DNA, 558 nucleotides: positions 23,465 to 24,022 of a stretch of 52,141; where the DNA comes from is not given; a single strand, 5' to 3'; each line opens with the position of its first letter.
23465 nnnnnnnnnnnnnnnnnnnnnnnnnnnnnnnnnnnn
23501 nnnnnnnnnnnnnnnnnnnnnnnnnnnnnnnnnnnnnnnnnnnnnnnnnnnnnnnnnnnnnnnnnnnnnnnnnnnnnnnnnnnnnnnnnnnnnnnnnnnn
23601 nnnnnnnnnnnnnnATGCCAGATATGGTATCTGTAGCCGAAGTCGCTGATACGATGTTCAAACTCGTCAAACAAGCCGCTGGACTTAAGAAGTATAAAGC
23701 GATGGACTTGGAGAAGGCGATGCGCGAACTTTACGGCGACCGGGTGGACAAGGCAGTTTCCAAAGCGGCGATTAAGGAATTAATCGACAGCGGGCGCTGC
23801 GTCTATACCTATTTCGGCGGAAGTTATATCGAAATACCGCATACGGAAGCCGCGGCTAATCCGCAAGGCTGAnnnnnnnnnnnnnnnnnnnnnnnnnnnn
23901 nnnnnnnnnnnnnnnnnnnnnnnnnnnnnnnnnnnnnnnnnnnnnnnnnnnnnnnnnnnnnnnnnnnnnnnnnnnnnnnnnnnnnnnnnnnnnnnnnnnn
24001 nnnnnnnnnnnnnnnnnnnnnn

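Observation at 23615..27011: dsrD and a dsrL-like gene coexist in the same dsr operon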

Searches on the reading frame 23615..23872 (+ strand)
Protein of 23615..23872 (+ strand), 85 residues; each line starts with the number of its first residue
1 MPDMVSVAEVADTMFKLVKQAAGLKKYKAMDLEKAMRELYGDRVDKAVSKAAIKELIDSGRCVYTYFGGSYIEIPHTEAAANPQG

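Call 4: search_protein_families(library=pfam, proteins=[window:23615-23872:+])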
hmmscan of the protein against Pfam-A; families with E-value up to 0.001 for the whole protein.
window:23615-23872:+ (85 aa): 0 families

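Call 7: search_protein_families(library=pfam, proteins=[window:23615-23872:+], max_evalue=10)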
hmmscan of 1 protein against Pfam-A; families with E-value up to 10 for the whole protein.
window:23615-23872:+ (85 aa): 3 families
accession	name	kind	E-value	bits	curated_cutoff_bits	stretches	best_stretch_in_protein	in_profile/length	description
PF25158.1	ABCA11_C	-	0.013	15.8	27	1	57-85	25-53/55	ABC transporter A family member 11-like, C-terminal domain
PF07106.19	TBPIP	-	0.018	15.4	22.8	1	27-70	14-56/62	TBPIP/Hop2 winged helix domain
PF06518.16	DUF1104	-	0.079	13.7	25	1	4-50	16-62/92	Protein of unknown function (DUF1104)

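Call 8: search_protein_families(library=ncbifam, proteins=[window:23615-23872:+], max_evalue=0.01)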
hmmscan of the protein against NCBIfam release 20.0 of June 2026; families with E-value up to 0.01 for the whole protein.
window:23615-23872:+ (85 aa): 0 families

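Call 15: search_solved_structures(query=window:23615-23869:+, max_evalue=10, show_alignments=3)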
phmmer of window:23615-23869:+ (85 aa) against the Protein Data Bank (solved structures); distinct sequences matched with E-value up to 10: 5.
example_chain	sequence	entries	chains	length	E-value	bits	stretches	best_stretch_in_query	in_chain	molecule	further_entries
3oqc_A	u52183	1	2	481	0.89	13.5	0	38-76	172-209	Ufm1-specific protease 2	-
8w9z_P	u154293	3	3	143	0.92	13.5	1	21-56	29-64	PAP13(pTAC18)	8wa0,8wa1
8xzv_Q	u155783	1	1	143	1.2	13.1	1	27-56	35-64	pTAC18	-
4zv1_A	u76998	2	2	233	1.8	12.5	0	10-53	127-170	AncQR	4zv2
8c3w_A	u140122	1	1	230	6.2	10.8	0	6-60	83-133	dnHEM1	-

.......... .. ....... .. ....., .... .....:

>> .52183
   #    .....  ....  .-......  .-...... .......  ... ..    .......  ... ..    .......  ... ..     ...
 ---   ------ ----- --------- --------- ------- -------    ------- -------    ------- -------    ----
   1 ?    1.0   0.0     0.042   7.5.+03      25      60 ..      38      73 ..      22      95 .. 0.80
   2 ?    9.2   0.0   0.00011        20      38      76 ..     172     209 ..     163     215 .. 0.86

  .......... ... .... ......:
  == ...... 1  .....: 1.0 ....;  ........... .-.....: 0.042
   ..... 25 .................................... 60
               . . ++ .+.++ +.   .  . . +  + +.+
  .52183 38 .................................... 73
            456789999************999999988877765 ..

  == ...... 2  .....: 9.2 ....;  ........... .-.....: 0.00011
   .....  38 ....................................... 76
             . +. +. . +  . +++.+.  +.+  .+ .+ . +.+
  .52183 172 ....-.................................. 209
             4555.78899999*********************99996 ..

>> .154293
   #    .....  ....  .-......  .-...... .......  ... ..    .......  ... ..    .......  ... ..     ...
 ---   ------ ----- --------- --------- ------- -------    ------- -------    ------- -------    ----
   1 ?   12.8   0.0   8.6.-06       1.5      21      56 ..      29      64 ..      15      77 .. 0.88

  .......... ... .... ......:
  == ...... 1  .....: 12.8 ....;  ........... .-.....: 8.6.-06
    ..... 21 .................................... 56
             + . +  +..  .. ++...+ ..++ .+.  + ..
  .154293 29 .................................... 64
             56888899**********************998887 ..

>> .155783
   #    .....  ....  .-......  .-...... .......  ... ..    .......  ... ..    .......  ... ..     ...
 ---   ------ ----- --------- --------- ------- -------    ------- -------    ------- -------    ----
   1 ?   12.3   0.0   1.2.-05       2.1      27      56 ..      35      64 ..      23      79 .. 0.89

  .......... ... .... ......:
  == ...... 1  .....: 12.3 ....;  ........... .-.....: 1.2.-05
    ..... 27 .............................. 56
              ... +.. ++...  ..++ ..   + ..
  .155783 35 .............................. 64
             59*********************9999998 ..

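Call 16: find_homologous_proteins(query=window:23615-23869:+, max_evalue=0.001)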
Query window:23615-23869:+ (85 aa): 924 proteins with E <= 0.001 among 927 candidates; the best 120 are listed.
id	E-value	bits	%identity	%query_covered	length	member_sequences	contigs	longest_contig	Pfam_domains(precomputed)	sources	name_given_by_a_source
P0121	4.4e-40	153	86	100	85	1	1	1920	-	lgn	-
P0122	2.3e-39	150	84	100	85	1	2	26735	-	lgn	-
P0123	2.5e-39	150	100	85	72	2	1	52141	-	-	-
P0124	7.7e-38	146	80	99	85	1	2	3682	-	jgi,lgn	-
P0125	4.9e-36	140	79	99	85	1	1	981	-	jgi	-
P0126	1.5e-34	135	76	98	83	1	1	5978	-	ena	-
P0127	3.2e-33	131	75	98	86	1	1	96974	-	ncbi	ncbi:hypothetical protein ACFLQV_00200 [Calditrichota bacterium]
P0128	2.3e-32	128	71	99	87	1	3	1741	-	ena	-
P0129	5.3e-32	127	72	98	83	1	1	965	-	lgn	-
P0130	5.4e-32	127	71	98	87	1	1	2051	-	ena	-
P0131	6.6e-32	127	73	99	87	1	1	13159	-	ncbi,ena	-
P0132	6.7e-32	127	72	98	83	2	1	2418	-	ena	-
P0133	6.4e-31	124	69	98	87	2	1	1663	-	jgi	jgi:transcriptional regulator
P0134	7.1e-31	123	79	91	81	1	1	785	-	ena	-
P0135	8.3e-31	123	77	91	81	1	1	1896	-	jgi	jgi:hypothetical protein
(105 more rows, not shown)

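Call 23: search_protein_families(library=pfam, alignment_id=A1, max_evalue=10)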
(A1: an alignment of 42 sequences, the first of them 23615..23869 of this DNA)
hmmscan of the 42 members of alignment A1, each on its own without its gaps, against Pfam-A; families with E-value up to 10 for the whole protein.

A. member 1, window:23615-23869:+ (85 aa): 3 families
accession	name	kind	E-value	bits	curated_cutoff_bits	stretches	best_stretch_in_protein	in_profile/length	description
PF25158.1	ABCA11_C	-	0.013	15.8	27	1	57-85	25-53/55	ABC transporter A family member 11-like, C-terminal domain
PF07106.19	TBPIP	-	0.018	15.4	22.8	1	27-70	14-56/62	TBPIP/Hop2 winged helix domain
PF06518.16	DUF1104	-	0.079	13.7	25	1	4-50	16-62/92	Protein of unknown function (DUF1104)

B. families by the number of members that match (of 42 scanned): 25 families
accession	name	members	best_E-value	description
PF07106.19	TBPIP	24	5.1e-06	TBPIP/Hop2 winged helix domain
PF21128.4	MCM4_WHD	11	0.0012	MCM4, winged helix domain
PF09873.14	DUF2100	5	0.011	Uncharacterized protein conserved in archaea (DUF2100)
PF06518.16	DUF1104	4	0.0098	Protein of unknown function (DUF1104)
PF25158.1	ABCA11_C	4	0.013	ABC transporter A family member 11-like, C-terminal domain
PF09840.14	DUF2067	4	0.029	Uncharacterized protein conserved in archaea (DUF2067)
PF00900.26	Ribosomal_S4e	2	0.0072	Ribosomal family S4e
PF17727.6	CtsR_C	2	0.045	CtsR C-terminal dimerization domain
PF08679.17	DsrD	2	0.046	Dissimilatory sulfite reductase D (DsrD)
PF12883.13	DUF3828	2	0.089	Protein of unknown function (DUF3828)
PF20908.2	UfSP2_N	2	0.17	Ubiquitin-fold modifier 1 specific protease 2, N-terminal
PF00359.27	PTS_EIIA_2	1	0.0037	Phosphoenolpyruvate-dependent sugar phosphotransferase system, EIIA 2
PF10145.14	PhageMin_Tail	1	0.048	Phage-related minor tail protein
PF21186.2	DUF6852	1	0.051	Domain of unknown function (DUF6852)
PF12990.12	DUF3874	1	0.071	Domain of unknonw function from B. Theta Gene description (DUF3874)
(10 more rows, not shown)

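Call 28: predict_structure(alignment_id=A1)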
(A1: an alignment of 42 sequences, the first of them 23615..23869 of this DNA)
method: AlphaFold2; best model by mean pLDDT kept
length: 85 residues; sequences in the alignment: 42
mean_pLDDT: 88.6   pTM: 0.78
mean pLDDT of the five models: 88.6, 88.3, 85.9, 85.7, 84.2
residues with pLDDT >= 90: 65; 70-90: 9; 50-70: 9; < 50: 2
segments of 3 or more residues with pLDDT < 50: none
pLDDT, mean of each block of 10 residues (from residue 1): 85 97 93 96 95 96 89 77 52
secondary structure, 60 per line:
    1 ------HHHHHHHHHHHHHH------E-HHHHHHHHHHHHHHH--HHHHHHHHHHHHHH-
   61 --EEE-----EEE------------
elements in order: H7-20 H29-43 H46-59 E63-65 E71-73

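Call 30: search_protein_representatives(alignment_id=A1)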
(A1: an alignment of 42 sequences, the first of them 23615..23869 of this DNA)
Query: 42 sequences, 83 profile positions. Proteins with E-value up to 0.001 (for the whole library): 156; up to 1e-10: 75; up to 1e-30: 1. The best 150 are listed.
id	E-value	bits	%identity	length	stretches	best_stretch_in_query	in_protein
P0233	1.3e-41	157.0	-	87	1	1-83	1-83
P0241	9.2e-26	106.2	-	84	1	1-81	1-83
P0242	7.2e-25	103.3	-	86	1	1-82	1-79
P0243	1.8e-24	102.0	-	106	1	4-81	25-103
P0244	3.6e-24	101.1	-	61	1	1-63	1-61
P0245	8.5e-24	99.9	-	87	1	1-63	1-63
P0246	2.6e-23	98.3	-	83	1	30-82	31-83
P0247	4.5e-23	97.6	-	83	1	5-81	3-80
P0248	1.5e-22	95.9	-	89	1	1-70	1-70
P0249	1.6e-22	95.8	-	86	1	1-79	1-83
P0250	2.9e-22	95.0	-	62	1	22-82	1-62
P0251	4.4e-22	94.4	-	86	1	1-80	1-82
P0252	1.9e-21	92.4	-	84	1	1-79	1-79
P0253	1.3e-20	89.7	-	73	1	4-75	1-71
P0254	1.4e-20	89.6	-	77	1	5-81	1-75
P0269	1.7e-17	79.7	-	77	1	4-82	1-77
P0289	3.5e-13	65.9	-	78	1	5-77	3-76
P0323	6.7e-10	55.3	-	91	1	5-72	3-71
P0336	6.1e-09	52.3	-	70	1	6-78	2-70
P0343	1.7e-08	50.9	-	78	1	8-80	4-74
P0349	7.4e-08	48.8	-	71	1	8-76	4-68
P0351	8.5e-08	48.6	-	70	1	14-75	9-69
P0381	4.1e-05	40.0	-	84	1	7-69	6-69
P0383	1.1e-04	38.7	-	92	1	8-78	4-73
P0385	1.4e-04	38.3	-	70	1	10-74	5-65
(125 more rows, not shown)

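Call 32: fold_search(model_id=the predicted structure, library=pdb)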
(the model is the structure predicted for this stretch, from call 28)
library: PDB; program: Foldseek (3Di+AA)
matches with E <= 10: 964; with E <= 0.001: 0
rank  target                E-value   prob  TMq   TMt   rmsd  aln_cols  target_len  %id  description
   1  6h1c_B                8.6e-03  1.00  0.57  0.39   3.4        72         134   21  Structure of Ferric uptake regulator from Pseudomonas aeruginosa with manganese. (released 2019-07-31)
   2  6h1c_A                1.5e-02  1.00  0.61  0.42   2.9        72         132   21  Structure of Ferric uptake regulator from Pseudomonas aeruginosa with manganese. (released 2019-07-31)
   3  7xvl_o                1.8e-02  0.99  0.52  0.56   3.6        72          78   18  Crystal Structure of Nucleosome-H1.0 Linker Histone Assembly (sticky-169an DNA fragment) (released 2023-05-24)
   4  5nhk_A                1.9e-02  1.00  0.67  0.46   3.3        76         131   13  Structure of Ferric uptake regulator from francisella tularensis with Iron (released 2018-05-16)
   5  5nbc_A                2.2e-02  1.00  0.66  0.46   3.3        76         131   13  Structure of Prokaryotic Transcription Factors (released 2018-05-16)
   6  4ad9_A                2.2e-02  1.00  0.62  0.21   3.2        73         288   11  Crystal structure of human LACTB2. (released 2012-02-01)
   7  6d57_A                2.5e-02  0.98  0.49  0.32   7.7        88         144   16  Campylobacter jejuni ferric uptake regulator S1 metalated (released 2018-05-23)
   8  7dh7_C                2.8e-02  1.00  0.66  0.40   4.9        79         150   18  Crystal structure of apo XcZur (released 2021-06-09)
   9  8h1t_K                3.0e-02  1.00  0.58  0.66   3.6        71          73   21  Cryo-EM structure of BAP1-ASXL1 bound to chromatosome (released 2023-02-01)
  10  2dk8_MODEL_1_A        3.2e-02  1.00  0.68  0.71   3.2        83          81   14  Solution structure of rpc34 subunit in RNA polymerase III from mouse (released 2006-10-06)
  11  2dqr_A                3.2e-02  0.97  0.55  0.45   6.3        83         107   20  Crystal structure of the replication terminator protein mutant RTP.E39K.R42Q (released 2007-05-29)
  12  1mzb                  3.4e-02  0.99  0.57  0.39   4.7        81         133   18  Ferric uptake regulator (released 2003-10-07)
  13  2xig_A                3.4e-02  0.92  0.49  0.31  11.9        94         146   10  The structure of the Helicobacter pylori ferric uptake regulator Fur reveals three functional metal binding sites (released 2011-01-19)
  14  3mwm_B                3.6e-02  0.99  0.57  0.42   3.4        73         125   16  Graded expression of zinc-responsive genes through two regulatory zinc-binding sites in Zur (released 2011-03-16)
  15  2dqr_D                3.6e-02  0.98  0.59  0.48   5.8        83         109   17  Crystal structure of the replication terminator protein mutant RTP.E39K.R42Q (released 2007-05-29)
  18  9j8o_N                4.1e-02  0.98  0.55  0.59   5.0        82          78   18  Cryo-EM structure of BAF-Lamin A/C IgF-H1-nucleosome complex (released 2025-02-26)
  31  1uss_MODEL_1_A        6.5e-02  0.98  0.62  0.60   5.4        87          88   14  YEAST HISTONE H1 GLOBULAR DOMAIN II, HHO1P GII, SOLUTION NMR STRUCTURES (released 2004-04-01)
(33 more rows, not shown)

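Call 33: search_protein_families(library=pfam, proteins=[P0336, P0381, P0323, P0383, P0343, P0289, P0351, P0269, P0349, P0385], max_evalue=0.1)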
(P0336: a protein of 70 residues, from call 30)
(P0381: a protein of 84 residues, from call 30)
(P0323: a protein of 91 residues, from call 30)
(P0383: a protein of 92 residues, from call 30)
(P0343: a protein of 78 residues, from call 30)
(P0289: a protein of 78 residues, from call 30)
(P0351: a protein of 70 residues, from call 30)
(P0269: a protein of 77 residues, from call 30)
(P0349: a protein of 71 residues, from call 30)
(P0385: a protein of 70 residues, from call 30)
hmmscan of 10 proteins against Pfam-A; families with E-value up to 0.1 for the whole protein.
P0336 (70 aa): 9 families
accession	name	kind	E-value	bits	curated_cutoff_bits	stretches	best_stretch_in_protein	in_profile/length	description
PF08679.17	DsrD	-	5.3e-06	27.1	24.2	1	7-62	2-57/65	Dissimilatory sulfite reductase D (DsrD)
PF08784.17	RPA_C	-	0.00018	22.6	22.6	1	5-54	51-99/106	Replication protein A C terminal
PF07106.19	TBPIP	-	0.0011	19.3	22.8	1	7-62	3-56/62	TBPIP/Hop2 winged helix domain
PF00392.27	GntR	-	0.0029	17.6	27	1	23-55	20-55/64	Bacterial regulatory proteins, gntR family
PF22194.2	F-93_WHD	-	0.0066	16.9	28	1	25-52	16-43/62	F-93, winged-helix domain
PF13730.12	HTH_36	-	0.0068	16.6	25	1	28-49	29-50/55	Helix-turn-helix domain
PF03965.22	Penicillinase_R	-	0.016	16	22.6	1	9-52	7-49/115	Penicillinase repressor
PF00538.25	Linker_histone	-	0.043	14.5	22.4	1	29-57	33-62/74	linker histone H1 and H5 family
PF17293.8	Arm-DNA-bind_5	-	0.099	13.6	22.6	0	14-54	47-81/87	Arm DNA-binding domain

P0381 (84 aa): 4 families
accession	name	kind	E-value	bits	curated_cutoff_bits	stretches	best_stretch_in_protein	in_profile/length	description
PF08679.17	DsrD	-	4.4e-06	27.3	24.2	1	16-73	4-60/65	Dissimilatory sulfite reductase D (DsrD)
PF00538.25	Linker_histone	-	0.019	15.6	22.4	1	10-72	5-70/74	linker histone H1 and H5 family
PF22560.2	GMT-wHTH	-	0.021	15.7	27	1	40-65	53-78/82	GMT-like wHTH domain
PF25594.1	GldB_lipo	-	0.04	14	27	1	9-66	144-199/309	Gliding motility protein GldB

P0323 (91 aa): 1 family
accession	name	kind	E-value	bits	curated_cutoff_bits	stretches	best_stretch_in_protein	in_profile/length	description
PF08679.17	DsrD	-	0.026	15.2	24.2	1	31-78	21-64/65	Dissimilatory sulfite reductase D (DsrD)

P0383 (92 aa): 1 family
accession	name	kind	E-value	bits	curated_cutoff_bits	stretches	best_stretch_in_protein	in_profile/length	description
PF08679.17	DsrD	-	0.004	17.8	24.2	1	8-61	3-54/65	Dissimilatory sulfite reductase D (DsrD)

P0343 (78 aa): 5 families
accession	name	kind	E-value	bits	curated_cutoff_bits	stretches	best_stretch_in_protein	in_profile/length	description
PF21128.4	MCM4_WHD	-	0.0022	18.4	24.4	1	3-56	7-62/75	MCM4, winged helix domain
PF08679.17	DsrD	-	0.0036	18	24.2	1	8-60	3-52/65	Dissimilatory sulfite reductase D (DsrD)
PF21552.3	TFC3_eWH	-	0.0047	17.5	27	1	9-77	10-84/91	Transcription factor tau 138 kDa subunit, extended winged helix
PF22415.1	PSV_ORF131-like_dom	-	0.051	14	27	0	18-54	38-74/80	PSV_Hypothetical protein ORF131-like domain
PF21524.3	SAMD1_WH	-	0.056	14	24.5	1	26-57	20-51/63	SAM domain-containing protein 1, WH domain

P0289 (78 aa): 5 families
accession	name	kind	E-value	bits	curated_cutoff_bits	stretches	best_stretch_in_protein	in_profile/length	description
PF07106.19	TBPIP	-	0.0017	18.7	22.8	1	24-67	13-54/62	TBPIP/Hop2 winged helix domain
PF08679.17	DsrD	-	0.0049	17.6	24.2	1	22-69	12-56/65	Dissimilatory sulfite reductase D (DsrD)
PF21128.4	MCM4_WHD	-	0.027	15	24.4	1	5-61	7-62/75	MCM4, winged helix domain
PF17540.7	DUF5457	-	0.088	13.3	25.2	1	6-64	4-60/89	Family of unknown function (DUF5457)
PF01780.25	Ribosomal_L37ae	-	0.098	13.2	21.9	0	30-72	26-68/85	Ribosomal L37ae protein family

P0351 (70 aa): 8 families
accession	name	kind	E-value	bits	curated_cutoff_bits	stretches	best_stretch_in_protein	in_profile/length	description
PF21128.4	MCM4_WHD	-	7e-06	26.5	24.4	1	3-59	9-65/75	MCM4, winged helix domain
PF08679.17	DsrD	-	9.7e-06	26.2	24.2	1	12-64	5-56/65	Dissimilatory sulfite reductase D (DsrD)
PF10264.15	Stork_head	-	0.0055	17.4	27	1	4-69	12-79/79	Winged helix Storkhead-box1 domain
PF11585.13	Stomoxyn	-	0.016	15.6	25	0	23-37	5-19/40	Insect antimicrobial peptide, stomoxyn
PF07106.19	TBPIP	-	0.052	13.9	22.8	1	24-59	16-51/62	TBPIP/Hop2 winged helix domain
PF19121.6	DUF5805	-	0.066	14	28.5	0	20-63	26-65/67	Family of unknown function (DUF5805)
PF22560.2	GMT-wHTH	-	0.071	14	27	1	37-60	56-79/82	GMT-like wHTH domain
PF11625.14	DUF3253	-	0.076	13.7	22.1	1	4-57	4-59/81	Protein of unknown function (DUF3253)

P0269 (77 aa): 2 families
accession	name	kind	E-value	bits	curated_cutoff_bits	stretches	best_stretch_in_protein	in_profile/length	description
PF08679.17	DsrD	-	0.0063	17.2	24.2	1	13-67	7-59/65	Dissimilatory sulfite reductase D (DsrD)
PF09012.17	FeoC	-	0.043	14.4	21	1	15-58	5-45/69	FeoC like transcriptional regulator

P0349 (71 aa): 15 families
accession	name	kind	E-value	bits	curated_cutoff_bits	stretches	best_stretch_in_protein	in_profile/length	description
PF21128.4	MCM4_WHD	-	6.5e-06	26.6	24.4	1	3-60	7-68/75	MCM4, winged helix domain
PF08784.17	RPA_C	-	0.00042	21.4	22.6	1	4-54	50-99/106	Replication protein A C terminal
PF07106.19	TBPIP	-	0.0044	17.4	22.8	1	7-60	3-54/62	TBPIP/Hop2 winged helix domain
PF07848.18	PaaX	-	0.0055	17.3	24.8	1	13-60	13-59/70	PaaX-like protein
PF22560.2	GMT-wHTH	-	0.011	16.6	27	1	6-57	29-78/82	GMT-like wHTH domain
PF13730.12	HTH_36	-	0.016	15.5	25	1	28-52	29-53/55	Helix-turn-helix domain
PF01399.33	PCI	-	0.021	15.5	22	1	4-55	23-70/84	PCI domain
PF00392.27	GntR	-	0.036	14.1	27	1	20-55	17-55/64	Bacterial regulatory proteins, gntR family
PF10771.15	DUF2582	-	0.042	14.4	24.2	1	28-58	26-56/65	Winged helix-turn-helix domain (DUF2582)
PF22451.2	NirdL-like_HTH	-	0.043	13.8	27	1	29-54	21-46/47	Siroheme decarboxylase NirDL-like HTH domain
PF13412.12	HTH_24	-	0.045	13.8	21.9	1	30-55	23-48/48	Winged helix-turn-helix DNA-binding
PF25212.1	HVO_A0114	-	0.052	13.8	27.6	1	28-62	40-74/84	HVO_A0114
PF03962.21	Mnd1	-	0.06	14.1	23.5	1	24-55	15-46/60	Mnd1 HTH domain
PF04675.19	DNA_ligase_A_N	-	0.08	13.6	24.6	1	21-57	59-95/174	DNA ligase N terminus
PF10007.15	DUF2250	-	0.084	13.4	24.4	1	14-56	13-54/93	Uncharacterized protein conserved in archaea (DUF2250)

P0385 (70 aa): 10 families
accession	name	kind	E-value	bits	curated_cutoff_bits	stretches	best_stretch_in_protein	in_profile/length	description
PF05732.17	RepL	-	0.0013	18.7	20.3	1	25-67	77-117/164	Firmicute plasmid replication protein (RepL)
PF00392.27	GntR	-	0.0024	17.9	27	1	4-62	4-62/64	Bacterial regulatory proteins, gntR family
PF00216.26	Bac_DNA_binding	-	0.015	16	22.4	1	24-50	5-31/90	Bacterial DNA-binding protein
PF21128.4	MCM4_WHD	-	0.019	15.4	24.4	1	4-60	9-69/75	MCM4, winged helix domain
PF08784.17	RPA_C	-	0.036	15.2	22.6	1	3-49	50-95/106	Replication protein A C terminal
PF21524.3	SAMD1_WH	-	0.038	14.6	24.5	1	24-55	21-52/63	SAM domain-containing protein 1, WH domain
PF16007.11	DUF4777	-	0.057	14.1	34.4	1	2-49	2-49/66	Domain of unknown function (DUF4777)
PF08587.17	UBA_2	-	0.075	13.5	23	0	25-54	5-36/45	Ubiquitin associated domain (UBA)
PF13730.12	HTH_36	-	0.077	13.2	25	0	27-49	29-51/55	Helix-turn-helix domain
PF17783.7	CvfB_WH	-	0.084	13.1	22.9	0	27-56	23-52/58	CvfB-like winged helix domain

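Call 79: find_encoding_contigs(protein=P0336, flank=6000, max_places=3)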
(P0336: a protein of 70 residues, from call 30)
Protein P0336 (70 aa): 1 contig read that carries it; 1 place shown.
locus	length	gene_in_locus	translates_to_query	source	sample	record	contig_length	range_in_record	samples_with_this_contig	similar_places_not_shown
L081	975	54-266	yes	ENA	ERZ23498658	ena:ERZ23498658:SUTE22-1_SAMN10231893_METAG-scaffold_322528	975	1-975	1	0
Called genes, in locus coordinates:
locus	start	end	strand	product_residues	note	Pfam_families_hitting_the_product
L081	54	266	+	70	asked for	PF08679:DsrD (weak)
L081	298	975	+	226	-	?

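Call 80: find_encoding_contigs(protein=P0351, flank=8000, max_places=2)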
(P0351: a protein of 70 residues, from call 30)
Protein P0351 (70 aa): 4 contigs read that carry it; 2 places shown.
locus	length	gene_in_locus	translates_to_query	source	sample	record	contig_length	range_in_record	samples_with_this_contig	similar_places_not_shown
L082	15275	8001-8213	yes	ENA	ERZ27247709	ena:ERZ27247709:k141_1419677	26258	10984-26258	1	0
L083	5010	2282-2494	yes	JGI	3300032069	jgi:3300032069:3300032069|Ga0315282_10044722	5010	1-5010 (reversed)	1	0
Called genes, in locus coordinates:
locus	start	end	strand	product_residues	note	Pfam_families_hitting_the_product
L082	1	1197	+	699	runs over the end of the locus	PF02629:CoA_binding, PF13380:CoA_binding_2, PF13607:Succ_CoA_lig, PF19045:Ligase_CoA_2, PF13549:ATP-grasp_5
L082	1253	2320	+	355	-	PF13500:AAA_26, PF07085:DRTGG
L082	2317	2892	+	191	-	PF00156:Pribosyltran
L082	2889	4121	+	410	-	-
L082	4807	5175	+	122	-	-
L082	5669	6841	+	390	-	PF03460:NIR_SIR_ferr (faint), PF01077:NIR_SIR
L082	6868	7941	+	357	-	PF03460:NIR_SIR_ferr, PF01077:NIR_SIR, PF12838:Fer4_7 (weak)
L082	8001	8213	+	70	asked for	PF08679:DsrD (weak)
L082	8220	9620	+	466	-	PF01656:CbiA, PF13500:AAA_26, PF07685:GATase_3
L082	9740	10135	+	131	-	-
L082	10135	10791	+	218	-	PF00514:Arm (faint), PF02985:HEAT (faint), PF13646:HEAT_2, PF13513:HEAT_EZ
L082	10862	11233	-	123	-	PF02085:Cytochrom_CIII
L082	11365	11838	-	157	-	PF01750:HycI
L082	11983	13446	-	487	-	PF00374:NiFeSe_Hases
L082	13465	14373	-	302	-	PF01058:Oxidored_q6, PF14720:NiFe_hyd_SSU_C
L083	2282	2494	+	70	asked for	PF08679:DsrD (weak)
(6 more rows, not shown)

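Call 81: find_encoding_contigs(protein=P0381, flank=8000, max_places=2)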
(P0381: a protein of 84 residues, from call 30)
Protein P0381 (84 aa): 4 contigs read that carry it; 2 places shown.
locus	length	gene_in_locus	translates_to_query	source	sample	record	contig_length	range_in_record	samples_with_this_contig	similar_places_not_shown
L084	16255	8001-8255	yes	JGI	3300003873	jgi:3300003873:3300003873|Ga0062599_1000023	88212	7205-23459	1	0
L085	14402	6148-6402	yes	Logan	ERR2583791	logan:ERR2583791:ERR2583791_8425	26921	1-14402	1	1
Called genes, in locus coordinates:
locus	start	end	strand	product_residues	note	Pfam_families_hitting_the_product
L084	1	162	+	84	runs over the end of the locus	-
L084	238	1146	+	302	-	PF00581:Rhodanese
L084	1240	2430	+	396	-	-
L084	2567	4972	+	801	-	PF14522:Cytochrome_C7 (faint), PF09699:Paired_CXXCH_1 (faint), PF22113:Mtrc-MtrF_II-IV_dom (weak)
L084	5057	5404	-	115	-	-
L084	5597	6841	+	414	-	PF03460:NIR_SIR_ferr, PF01077:NIR_SIR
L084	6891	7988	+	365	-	PF03460:NIR_SIR_ferr, PF01077:NIR_SIR, PF12838:Fer4_7, PF00037:Fer4 (weak)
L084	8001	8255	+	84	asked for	PF08679:DsrD (weak)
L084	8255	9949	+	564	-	PF14691:Fer4_20, PF00890:FAD_binding_2 (weak), PF01266:DAO, PF01946:Thi4, PF03486:HI0933_like (weak), PF07992:Pyr_redox_2, PF12831:FAD_oxidored (weak), PF13450:NAD_binding_8, +3 more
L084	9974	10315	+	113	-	PF04358:DsrC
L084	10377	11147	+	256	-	PF02665:Nitrate_red_gam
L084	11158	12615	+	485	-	PF02754:CCG (faint), PF12838:Fer4_7 (weak), PF13183:Fer4_8, PF13237:Fer4_10 (faint), PF13534:Fer4_17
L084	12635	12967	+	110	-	-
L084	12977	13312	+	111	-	-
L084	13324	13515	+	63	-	-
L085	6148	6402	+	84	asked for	PF08679:DsrD (weak)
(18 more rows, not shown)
